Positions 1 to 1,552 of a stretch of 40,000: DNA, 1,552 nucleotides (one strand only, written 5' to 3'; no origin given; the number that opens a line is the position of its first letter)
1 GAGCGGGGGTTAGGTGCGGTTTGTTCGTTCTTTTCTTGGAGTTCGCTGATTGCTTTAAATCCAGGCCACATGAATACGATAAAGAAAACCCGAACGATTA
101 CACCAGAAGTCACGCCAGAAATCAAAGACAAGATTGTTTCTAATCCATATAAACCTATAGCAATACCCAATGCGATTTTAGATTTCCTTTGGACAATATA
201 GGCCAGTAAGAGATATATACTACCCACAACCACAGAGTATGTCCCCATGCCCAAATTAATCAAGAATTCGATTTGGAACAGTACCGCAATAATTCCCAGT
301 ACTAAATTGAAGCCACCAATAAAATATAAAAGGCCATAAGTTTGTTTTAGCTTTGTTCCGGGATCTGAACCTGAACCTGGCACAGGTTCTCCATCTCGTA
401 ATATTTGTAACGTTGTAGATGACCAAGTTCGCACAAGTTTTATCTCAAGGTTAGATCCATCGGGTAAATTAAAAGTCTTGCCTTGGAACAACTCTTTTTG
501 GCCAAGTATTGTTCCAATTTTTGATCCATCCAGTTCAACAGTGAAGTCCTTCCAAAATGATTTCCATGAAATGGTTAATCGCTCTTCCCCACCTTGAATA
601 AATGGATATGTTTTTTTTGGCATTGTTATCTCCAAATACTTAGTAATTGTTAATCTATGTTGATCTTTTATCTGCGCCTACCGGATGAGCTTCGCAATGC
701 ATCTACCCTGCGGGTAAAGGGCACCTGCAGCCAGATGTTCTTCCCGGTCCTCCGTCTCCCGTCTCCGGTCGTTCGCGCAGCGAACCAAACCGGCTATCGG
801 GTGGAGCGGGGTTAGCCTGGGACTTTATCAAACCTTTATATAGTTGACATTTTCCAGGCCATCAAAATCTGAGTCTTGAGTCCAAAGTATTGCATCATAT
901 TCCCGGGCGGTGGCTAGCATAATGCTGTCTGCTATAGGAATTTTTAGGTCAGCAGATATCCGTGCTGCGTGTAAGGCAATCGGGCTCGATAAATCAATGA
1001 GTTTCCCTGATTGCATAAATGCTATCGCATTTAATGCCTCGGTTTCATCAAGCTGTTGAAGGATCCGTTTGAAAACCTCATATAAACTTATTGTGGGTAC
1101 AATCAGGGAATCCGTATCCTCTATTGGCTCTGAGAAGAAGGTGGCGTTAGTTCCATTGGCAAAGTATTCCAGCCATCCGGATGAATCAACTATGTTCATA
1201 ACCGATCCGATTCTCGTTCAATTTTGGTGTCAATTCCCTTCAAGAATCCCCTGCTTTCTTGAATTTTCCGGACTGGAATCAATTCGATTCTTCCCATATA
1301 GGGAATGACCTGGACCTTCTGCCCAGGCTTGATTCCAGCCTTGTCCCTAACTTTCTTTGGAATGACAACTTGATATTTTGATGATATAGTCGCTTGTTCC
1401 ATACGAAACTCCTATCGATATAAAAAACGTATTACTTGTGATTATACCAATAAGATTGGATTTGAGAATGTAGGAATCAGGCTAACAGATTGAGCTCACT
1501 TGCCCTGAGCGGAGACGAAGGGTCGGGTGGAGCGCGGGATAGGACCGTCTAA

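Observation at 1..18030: Complete chromosomal integron with at least 15 cassettes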

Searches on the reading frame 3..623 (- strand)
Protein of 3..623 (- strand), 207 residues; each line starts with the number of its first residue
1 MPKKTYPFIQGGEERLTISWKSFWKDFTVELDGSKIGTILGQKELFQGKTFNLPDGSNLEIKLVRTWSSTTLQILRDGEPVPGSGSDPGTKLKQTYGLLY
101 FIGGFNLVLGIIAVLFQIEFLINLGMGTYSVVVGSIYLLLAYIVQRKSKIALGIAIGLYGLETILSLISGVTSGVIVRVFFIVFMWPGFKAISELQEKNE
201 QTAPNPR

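Call 40: search_protein_families(library=padloc, proteins=[window:3-623:-], max_evalue=0.01)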
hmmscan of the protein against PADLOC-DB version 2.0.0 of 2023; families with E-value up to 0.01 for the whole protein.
window:3-623:- (207 aa): 0 families

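Call 68: search_protein_families(library=pfam, proteins=[window:3-623:-], max_evalue=0.001)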
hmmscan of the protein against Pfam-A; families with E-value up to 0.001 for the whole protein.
window:3-623:- (207 aa): 0 families

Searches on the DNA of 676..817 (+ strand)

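Call 24: build_rna_model(alignment_id=A1, structure=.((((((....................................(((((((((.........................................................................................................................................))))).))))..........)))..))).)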
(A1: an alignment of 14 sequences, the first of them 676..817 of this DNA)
Model R1 built from alignment A1 (14 sequences, 218 columns); structure: as given.
model positions 113; base pairs 15; branch points 0; effective number of sequences 8.28; information 0.59 bits per position. Calibrated on 0.2 Mb of random sequence (short: E-values are rough).
structure used (alignment columns):
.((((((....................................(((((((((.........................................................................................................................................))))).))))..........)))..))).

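Call 25: search_with_rna_model(model_id=R1, source=window, filters=off, max_evalue=10)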
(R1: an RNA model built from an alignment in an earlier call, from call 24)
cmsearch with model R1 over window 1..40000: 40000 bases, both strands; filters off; matches with E-value up to 10: 26.
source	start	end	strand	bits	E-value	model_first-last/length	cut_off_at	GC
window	14515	14614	+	93.5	1e-20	1-113/113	no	0.6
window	5862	5960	+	91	4e-20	1-113/113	no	0.6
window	676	817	+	79.1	3.1e-17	1-113/113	no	0.63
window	12803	12932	+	78.9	3.5e-17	1-113/113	no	0.58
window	10155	10270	+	78.7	3.9e-17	1-113/113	no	0.61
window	4490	4611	+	76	1.7e-16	1-113/113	no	0.53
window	13304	13432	+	67.4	2.1e-14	1-113/113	no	0.63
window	7131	7217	+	65.6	5.6e-14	1-113/113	no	0.57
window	10897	10983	+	53.6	4.5e-11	1-113/113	no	0.54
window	3352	3517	+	53.1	6.1e-11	1-113/113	no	0.46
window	8208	8331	+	53.1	6.2e-11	1-113/113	no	0.62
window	11846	11969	+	51.3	1.7e-10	1-113/113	no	0.56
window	2114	2239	+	41.1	4.8e-08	1-113/113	no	0.63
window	1480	1544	+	36.5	6.3e-07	1-113/113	no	0.62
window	20777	20815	+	12.3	0.45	1-113/113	no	0.64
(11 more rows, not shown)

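Call 26: search_with_rna_model(model_id=R1, sources=[L001, L002, L003, L004, L005, L006, L007, L008, L009, L010, L011, L012, L013, L014, L015, L016, L017, L018, L019, L020, L021, L022, L023, L024, L025, L026, L027, L028, L029, L030, L031, L032, L033, L034, L035, L036, L037, L038, L039, L040, L041, L042, L043, L044, L045, L046, L047, L048, L049, L050, L051, L052, L053, L054, L055, L056, L057, L058, L059, L060, L061, L062, L063, L064, L065, L066, L067, L068, L069, L070, L071, L072, L073, L074, L075, L076, L077, L078, L079, L080], max_evalue=0.01)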
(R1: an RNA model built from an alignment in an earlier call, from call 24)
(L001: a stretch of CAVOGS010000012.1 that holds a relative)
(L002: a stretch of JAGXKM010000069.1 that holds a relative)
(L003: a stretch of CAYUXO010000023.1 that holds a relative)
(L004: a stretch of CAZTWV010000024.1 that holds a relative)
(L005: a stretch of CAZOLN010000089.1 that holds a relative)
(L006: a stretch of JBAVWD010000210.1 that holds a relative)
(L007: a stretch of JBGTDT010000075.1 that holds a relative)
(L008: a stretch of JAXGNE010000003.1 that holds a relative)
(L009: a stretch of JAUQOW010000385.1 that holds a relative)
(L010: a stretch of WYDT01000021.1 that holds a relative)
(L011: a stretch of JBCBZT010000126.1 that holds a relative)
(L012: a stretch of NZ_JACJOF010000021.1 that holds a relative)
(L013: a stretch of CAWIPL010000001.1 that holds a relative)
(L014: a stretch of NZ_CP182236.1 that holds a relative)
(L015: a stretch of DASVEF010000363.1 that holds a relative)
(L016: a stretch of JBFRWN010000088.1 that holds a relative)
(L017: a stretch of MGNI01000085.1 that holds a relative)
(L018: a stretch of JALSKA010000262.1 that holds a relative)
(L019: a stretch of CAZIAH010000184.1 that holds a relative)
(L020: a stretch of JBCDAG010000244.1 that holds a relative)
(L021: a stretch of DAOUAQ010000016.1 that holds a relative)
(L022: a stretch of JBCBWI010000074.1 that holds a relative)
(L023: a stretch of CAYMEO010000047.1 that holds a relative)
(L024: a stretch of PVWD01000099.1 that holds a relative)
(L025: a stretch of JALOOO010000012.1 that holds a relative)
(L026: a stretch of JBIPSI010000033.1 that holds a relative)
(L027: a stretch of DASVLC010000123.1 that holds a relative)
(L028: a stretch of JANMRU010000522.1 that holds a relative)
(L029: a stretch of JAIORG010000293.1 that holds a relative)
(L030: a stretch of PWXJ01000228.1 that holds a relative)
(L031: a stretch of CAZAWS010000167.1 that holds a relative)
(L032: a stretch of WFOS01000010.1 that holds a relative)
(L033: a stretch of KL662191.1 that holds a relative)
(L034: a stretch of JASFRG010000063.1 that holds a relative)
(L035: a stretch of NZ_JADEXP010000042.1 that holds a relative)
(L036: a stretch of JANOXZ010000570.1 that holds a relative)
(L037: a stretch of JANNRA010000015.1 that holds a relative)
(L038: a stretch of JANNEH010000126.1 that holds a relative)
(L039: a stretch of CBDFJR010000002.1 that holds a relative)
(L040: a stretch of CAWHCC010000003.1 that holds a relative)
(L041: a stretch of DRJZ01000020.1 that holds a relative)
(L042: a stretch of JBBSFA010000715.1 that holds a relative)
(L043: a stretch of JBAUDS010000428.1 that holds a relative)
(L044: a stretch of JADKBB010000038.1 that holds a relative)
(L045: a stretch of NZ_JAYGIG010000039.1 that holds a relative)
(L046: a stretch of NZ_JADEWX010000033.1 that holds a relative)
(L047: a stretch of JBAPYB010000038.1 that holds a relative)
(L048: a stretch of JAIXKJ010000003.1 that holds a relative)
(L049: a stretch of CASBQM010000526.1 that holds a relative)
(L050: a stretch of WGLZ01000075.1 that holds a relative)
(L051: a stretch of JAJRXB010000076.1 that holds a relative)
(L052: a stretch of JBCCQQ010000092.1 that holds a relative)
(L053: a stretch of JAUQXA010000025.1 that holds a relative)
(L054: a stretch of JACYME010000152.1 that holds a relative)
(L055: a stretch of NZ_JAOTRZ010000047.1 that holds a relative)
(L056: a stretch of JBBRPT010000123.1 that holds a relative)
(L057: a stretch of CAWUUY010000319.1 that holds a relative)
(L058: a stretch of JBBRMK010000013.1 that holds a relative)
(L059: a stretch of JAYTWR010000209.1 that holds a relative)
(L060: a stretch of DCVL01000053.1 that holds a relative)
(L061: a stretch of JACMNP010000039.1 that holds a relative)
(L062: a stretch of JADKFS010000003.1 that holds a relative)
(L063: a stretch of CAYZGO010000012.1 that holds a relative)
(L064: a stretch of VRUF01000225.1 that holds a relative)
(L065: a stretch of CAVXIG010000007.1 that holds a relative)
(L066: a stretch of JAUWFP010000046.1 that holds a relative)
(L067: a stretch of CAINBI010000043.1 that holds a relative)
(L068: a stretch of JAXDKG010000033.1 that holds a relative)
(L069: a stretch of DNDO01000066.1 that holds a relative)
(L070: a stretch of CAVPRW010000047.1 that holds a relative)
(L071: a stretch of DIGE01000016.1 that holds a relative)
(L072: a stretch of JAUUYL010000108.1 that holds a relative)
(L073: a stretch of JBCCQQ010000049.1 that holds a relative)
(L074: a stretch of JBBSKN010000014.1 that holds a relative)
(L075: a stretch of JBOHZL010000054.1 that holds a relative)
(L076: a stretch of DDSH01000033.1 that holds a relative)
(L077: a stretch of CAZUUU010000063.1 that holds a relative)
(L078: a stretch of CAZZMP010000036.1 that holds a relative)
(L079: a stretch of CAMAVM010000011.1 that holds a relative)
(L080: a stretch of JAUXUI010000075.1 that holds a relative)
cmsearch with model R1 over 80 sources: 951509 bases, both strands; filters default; matches with E-value up to 0.01: 31.
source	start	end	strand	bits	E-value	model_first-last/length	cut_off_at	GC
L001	4446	4546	+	87.2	7.9e-18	1-113/113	no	0.56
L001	6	106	+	82.5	1.1e-16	1-113/113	no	0.58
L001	6310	6409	+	82.5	1.1e-16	1-113/113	no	0.59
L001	3200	3300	+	81.2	2.3e-16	1-113/113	no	0.56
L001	8564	8663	+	78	1.4e-15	1-113/113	no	0.56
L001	3821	3921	+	77.7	1.6e-15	1-113/113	no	0.6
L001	5225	5326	+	72.4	3.1e-14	1-113/113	no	0.59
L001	1852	1952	+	66.1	1e-12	1-113/113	no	0.57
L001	6917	7016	+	59.1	5e-11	1-113/113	no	0.61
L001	682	804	+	58.8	6e-11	1-113/113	no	0.51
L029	33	119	+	58.6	6.7e-11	1-113/113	no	0.54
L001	2543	2643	+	55.4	3.9e-10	1-113/113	no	0.57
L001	7826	7883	+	49.2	1.3e-08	1-113/113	no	0.71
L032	2237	2306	+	42.3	6.1e-07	1-113/113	no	0.71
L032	477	546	+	35.5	2.6e-05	1-113/113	no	0.77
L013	8991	9052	+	35.3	2.9e-05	1-113/113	no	0.74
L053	8193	8322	+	34.5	4.7e-05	1-113/113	no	0.62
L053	3214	3343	+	31.9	0.0002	1-113/113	no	0.66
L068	16734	16803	-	31.7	0.00022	1-113/113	no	0.69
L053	2403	2533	+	30.6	0.0004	1-113/113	no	0.6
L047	16850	16926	-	29.9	0.00058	1-113/113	no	0.7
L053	3986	4114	+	29.1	0.00094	1-113/113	no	0.57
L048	2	131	+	29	0.00096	1-113/113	no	0.61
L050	909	980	+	28.6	0.0012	1-113/113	no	0.65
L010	6595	6718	+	28.6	0.0012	1-113/113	no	0.56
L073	8415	8498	+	28.6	0.0013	1-113/113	no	0.51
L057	3491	3560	+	28.5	0.0013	1-113/113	no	0.67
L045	7409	7495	+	28.4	0.0014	1-113/113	no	0.53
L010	3696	3781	+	27.3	0.0026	1-113/113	no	0.55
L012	7973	8059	+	27.1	0.0028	1-113/113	no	0.49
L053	4940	5069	+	25.3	0.0079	1-113/113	no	0.54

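Call 46: search_with_rna_model(model_id=R1, sources=[L161, L162, L163, L164], filters=off, max_evalue=10)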
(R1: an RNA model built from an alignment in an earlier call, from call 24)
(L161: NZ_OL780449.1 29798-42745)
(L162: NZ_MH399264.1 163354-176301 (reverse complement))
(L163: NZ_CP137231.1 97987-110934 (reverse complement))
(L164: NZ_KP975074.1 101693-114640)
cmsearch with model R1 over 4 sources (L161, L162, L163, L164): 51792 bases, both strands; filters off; matches with E-value up to 10: 18.
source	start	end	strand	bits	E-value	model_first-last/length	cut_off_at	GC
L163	5108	5179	+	20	0.0081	1-113/113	no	0.62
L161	7228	7367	+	11.5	0.93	1-113/113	no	0.66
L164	4903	4983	+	10.9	1.3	1-113/113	no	0.56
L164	8493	8609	+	10.8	1.4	1-113/113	no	0.68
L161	1880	1973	+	10.6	1.5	1-113/113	no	0.63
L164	1485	1578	+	10.6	1.5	1-113/113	no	0.63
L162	1000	1097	-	9.8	2.4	1-113/113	no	0.56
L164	12726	12769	+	9.6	2.7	18-97/113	no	0.59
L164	3989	4069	+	9.4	3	1-113/113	no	0.54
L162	5079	5148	+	8.8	4.1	1-113/113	no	0.59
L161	7997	8015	+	8.8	4.2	1-113/113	no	0.58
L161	3006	3064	+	7.9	6.8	1-113/113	no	0.66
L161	4819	4930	+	7.7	7.7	1-113/113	no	0.62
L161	7892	7906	-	7.6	8.2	1-113/113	no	0.67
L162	8501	8569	-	7.5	8.5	1-113/113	no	0.45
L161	7892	7906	+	7.5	8.5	1-113/113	no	0.67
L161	8600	8620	-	7.4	9.3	1-113/113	no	0.76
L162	2368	2428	-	7.3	9.7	1-113/113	no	0.64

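Call 71: search_with_rna_model(model_id=R1, source=L057, start=1, end=5000, filters=off, max_evalue=1)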
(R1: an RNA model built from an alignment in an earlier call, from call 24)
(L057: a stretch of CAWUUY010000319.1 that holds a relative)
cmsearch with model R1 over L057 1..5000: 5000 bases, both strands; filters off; matches with E-value up to 1: 3.
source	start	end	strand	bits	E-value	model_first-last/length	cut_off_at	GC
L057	3491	3560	+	28.5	6.9e-06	1-113/113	no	0.67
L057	2019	2078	+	8.9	0.38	1-113/113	no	0.58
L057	3415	3486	+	7.4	0.89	1-113/113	no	0.49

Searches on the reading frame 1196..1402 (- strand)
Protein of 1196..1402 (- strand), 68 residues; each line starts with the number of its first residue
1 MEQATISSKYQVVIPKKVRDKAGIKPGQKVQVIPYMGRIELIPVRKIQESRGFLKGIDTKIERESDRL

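Call 14: search_protein_families(library=pfam, proteins=[window:1196-1402:-], max_evalue=0.01)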
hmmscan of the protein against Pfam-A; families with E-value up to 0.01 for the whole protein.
window:1196-1402:- (68 aa): 1 family
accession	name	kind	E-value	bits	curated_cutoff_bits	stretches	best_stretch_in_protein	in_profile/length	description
PF04014.23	MazE_antitoxin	-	6e-11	42.6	24.7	1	3-47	1-46/48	Antidote-toxin recognition MazE, bacterial antitoxin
